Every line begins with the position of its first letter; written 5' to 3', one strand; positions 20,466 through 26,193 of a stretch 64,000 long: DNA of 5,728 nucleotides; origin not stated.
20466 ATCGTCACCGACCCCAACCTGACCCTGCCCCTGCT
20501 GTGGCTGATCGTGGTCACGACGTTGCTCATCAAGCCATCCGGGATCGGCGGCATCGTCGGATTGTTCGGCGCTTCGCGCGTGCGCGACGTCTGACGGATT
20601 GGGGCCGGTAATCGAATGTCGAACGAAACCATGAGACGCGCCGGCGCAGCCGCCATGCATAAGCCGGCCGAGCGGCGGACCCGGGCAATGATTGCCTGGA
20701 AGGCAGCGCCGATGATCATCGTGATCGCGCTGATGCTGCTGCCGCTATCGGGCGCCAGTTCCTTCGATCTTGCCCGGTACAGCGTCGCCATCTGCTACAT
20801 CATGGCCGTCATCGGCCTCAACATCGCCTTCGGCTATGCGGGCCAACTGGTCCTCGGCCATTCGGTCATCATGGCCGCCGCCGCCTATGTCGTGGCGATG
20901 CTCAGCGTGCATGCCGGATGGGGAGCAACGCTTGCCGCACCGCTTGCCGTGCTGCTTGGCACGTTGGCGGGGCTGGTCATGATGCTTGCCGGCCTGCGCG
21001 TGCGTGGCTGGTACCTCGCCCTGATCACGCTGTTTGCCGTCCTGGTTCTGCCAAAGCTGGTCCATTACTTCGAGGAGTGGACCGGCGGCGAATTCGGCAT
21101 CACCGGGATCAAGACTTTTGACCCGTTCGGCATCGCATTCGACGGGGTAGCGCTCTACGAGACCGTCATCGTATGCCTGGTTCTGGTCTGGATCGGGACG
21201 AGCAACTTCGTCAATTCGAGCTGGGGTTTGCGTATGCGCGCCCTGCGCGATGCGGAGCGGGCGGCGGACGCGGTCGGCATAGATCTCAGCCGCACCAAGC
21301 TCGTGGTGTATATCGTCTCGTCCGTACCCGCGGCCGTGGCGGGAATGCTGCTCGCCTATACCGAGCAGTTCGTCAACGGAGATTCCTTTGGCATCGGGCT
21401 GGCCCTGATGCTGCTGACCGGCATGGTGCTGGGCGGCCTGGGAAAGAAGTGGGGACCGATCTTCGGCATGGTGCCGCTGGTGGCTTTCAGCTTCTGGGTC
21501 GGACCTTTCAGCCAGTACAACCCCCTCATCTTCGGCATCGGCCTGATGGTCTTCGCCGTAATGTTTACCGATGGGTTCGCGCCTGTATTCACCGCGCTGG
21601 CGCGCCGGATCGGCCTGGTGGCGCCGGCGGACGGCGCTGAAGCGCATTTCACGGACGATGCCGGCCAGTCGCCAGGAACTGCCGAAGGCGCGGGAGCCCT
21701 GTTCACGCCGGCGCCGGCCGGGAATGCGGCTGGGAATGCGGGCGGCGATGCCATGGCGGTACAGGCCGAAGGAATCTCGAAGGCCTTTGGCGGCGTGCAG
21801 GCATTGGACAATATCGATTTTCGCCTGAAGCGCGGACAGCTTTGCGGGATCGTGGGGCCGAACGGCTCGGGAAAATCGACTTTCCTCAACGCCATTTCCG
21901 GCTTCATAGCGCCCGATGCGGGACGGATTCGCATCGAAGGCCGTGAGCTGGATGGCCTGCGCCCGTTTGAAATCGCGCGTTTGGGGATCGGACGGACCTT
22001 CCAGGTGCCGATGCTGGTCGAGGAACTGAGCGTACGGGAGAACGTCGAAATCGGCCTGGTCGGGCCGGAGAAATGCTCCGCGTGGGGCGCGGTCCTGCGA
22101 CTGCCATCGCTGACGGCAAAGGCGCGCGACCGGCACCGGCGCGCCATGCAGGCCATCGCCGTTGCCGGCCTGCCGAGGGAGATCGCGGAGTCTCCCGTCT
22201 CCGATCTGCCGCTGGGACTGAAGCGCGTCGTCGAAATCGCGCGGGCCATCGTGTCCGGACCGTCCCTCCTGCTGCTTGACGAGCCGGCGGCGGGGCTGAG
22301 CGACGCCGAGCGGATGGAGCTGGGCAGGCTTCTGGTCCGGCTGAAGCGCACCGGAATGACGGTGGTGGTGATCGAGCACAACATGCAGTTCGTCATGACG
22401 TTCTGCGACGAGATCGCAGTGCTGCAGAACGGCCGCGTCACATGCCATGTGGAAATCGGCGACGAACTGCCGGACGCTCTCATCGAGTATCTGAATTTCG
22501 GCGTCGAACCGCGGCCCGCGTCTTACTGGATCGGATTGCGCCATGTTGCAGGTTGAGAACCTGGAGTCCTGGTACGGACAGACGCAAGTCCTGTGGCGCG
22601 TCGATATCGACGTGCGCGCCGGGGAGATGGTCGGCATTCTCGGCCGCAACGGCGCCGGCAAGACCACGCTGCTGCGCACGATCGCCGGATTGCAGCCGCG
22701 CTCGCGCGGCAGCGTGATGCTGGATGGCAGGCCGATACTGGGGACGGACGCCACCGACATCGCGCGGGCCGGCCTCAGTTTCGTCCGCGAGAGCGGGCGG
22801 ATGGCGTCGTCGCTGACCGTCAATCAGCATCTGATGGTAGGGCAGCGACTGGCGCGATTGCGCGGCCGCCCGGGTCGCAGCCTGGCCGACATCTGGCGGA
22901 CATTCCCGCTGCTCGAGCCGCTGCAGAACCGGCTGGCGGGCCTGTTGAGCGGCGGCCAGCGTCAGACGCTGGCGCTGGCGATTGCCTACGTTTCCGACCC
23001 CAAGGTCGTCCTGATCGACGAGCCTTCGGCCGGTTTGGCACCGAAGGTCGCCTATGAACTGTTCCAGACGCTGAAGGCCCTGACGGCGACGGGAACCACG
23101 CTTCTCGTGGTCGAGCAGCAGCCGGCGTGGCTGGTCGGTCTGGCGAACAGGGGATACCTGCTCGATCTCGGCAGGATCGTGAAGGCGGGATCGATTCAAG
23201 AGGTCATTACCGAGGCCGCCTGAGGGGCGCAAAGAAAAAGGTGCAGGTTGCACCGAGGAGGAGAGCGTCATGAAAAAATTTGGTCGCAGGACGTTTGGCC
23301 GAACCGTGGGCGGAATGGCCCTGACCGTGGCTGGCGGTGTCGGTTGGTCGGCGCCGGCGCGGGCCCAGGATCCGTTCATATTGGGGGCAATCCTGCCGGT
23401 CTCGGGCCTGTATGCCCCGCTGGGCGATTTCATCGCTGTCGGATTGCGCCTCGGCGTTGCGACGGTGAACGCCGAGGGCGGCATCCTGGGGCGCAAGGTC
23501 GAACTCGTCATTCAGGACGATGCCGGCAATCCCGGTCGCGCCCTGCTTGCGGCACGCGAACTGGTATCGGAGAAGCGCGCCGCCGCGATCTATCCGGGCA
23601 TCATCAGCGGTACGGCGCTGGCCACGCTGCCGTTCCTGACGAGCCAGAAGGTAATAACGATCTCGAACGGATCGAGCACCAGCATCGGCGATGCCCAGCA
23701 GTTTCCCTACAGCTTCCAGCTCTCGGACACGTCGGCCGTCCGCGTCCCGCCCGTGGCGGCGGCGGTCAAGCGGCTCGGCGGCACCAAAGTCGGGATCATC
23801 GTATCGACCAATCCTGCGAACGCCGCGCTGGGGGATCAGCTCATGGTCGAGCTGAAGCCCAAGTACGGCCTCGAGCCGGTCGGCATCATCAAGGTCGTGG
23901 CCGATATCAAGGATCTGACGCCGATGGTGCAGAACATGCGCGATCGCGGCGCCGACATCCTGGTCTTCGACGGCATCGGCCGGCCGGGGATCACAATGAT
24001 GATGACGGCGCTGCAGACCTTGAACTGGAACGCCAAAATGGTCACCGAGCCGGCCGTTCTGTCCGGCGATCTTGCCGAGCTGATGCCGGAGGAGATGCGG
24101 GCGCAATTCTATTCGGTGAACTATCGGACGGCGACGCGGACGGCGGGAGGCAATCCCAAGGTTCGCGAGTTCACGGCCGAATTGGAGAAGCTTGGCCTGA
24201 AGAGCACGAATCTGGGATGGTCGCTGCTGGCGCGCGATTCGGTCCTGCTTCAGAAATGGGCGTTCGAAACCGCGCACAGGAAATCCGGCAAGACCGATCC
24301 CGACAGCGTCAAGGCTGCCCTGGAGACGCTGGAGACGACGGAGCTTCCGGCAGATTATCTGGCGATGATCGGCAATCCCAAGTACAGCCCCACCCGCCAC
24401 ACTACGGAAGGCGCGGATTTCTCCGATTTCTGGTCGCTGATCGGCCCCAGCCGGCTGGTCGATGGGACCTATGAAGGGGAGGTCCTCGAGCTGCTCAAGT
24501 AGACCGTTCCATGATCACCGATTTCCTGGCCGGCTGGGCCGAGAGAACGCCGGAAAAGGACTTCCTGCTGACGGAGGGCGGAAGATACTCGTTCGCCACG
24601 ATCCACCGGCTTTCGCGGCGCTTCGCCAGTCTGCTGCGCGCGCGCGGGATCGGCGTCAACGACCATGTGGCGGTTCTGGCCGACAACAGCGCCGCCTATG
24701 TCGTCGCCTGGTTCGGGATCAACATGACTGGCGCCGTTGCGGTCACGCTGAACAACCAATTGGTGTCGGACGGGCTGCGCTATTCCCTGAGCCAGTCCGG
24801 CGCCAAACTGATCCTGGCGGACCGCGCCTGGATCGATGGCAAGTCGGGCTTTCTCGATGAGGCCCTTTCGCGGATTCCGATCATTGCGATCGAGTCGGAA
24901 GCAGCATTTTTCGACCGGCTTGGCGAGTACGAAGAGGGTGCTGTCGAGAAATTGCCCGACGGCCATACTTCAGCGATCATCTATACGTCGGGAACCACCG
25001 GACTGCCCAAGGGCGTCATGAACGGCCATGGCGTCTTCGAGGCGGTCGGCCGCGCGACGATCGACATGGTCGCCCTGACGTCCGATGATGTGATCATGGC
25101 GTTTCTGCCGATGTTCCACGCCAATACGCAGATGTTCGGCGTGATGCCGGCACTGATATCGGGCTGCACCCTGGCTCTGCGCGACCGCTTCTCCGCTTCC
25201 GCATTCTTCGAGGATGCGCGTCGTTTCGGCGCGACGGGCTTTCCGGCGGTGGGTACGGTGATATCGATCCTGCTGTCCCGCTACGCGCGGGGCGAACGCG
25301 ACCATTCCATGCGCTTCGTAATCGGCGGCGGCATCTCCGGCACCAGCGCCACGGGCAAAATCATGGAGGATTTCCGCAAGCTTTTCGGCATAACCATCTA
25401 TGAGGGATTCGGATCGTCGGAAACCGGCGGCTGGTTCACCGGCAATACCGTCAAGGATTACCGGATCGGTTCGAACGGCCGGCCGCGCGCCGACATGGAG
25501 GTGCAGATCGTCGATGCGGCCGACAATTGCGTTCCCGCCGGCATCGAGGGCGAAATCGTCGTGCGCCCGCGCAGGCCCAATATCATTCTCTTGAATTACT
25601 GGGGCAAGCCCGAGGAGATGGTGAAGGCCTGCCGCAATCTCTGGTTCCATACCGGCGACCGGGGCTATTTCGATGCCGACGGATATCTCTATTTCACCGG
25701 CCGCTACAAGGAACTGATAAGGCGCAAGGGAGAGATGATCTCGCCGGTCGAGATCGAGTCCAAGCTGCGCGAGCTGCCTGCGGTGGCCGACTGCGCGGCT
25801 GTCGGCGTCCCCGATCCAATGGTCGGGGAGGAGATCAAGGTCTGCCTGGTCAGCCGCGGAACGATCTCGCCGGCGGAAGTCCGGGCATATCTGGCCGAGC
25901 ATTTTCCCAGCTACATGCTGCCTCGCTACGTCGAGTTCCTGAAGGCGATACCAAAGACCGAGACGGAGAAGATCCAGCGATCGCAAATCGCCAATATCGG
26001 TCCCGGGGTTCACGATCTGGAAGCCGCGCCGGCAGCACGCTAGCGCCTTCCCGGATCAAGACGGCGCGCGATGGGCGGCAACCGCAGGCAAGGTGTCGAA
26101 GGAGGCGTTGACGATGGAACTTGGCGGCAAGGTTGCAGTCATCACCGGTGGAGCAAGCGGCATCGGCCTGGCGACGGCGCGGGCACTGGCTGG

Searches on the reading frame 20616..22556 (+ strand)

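Call 65: search_protein_families(library=pfam, proteins=[window:20616-22556:+], max_evalue=0.00001)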
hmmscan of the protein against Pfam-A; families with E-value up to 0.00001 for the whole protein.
window:20616-22556:+ (646 aa): 4 families
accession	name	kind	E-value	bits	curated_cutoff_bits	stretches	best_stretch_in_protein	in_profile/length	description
PF02653.21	BPD_transp_2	-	8.4e-34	117.4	26.8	1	57-311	8-265/269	Branched-chain amino acid transport system / permease component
PF00005.33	ABC_tran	-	8.4e-29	101.4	25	1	397-558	1-136/137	ABC transporter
PF13304.12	AAA_21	-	9.9e-08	32.8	27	0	411-459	3-63/304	AAA domain, putative AbiEii toxin, Type IV TA system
PF13476.12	AAA_23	-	8e-06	27.1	27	0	391-428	7-40/201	AAA domain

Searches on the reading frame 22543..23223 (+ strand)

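Call 65: search_protein_families(library=pfam, proteins=[window:22543-23223:+], max_evalue=0.00001)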
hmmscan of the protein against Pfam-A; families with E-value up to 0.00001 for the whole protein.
window:22543-23223:+ (226 aa): 2 families
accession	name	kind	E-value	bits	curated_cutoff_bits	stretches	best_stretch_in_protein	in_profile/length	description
PF00005.33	ABC_tran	-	9.7e-27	94.7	25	1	19-162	3-136/137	ABC transporter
PF13304.12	AAA_21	-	4.9e-14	53.5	27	1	129-189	232-295/304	AAA domain, putative AbiEii toxin, Type IV TA system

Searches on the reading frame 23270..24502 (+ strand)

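Call 17: search_protein_families(library=pfam, proteins=[window:23270-24502:+], max_evalue=0.01)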
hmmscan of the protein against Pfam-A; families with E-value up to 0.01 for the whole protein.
window:23270-24502:+ (410 aa): 3 families
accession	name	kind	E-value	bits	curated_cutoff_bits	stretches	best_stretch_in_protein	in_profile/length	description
PF13458.12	Peripla_BP_6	-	1.1e-45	157.2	31.7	1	38-377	4-327/343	Periplasmic binding protein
PF01094.35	ANF_receptor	-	1.8e-08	34.3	25.4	1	60-234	7-184/353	Receptor family ligand binding region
PF13433.12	Peripla_BP_5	-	1e-07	31.9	27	1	43-122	8-87/363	Periplasmic binding protein domain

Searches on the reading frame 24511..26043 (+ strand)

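Call 17: search_protein_families(library=pfam, proteins=[window:24511-26043:+], max_evalue=0.01)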
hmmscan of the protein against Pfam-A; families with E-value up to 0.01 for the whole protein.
window:24511-26043:+ (510 aa): 2 families
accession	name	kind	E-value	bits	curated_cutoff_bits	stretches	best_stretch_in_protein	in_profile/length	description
PF00501.34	AMP-binding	-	3.3e-68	230.7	29.9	1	9-352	4-375/384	AMP-binding enzyme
PF13193.12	AMP-binding_C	-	8.7e-17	62.3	24.5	1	414-487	1-76/76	AMP-binding enzyme C-terminal domain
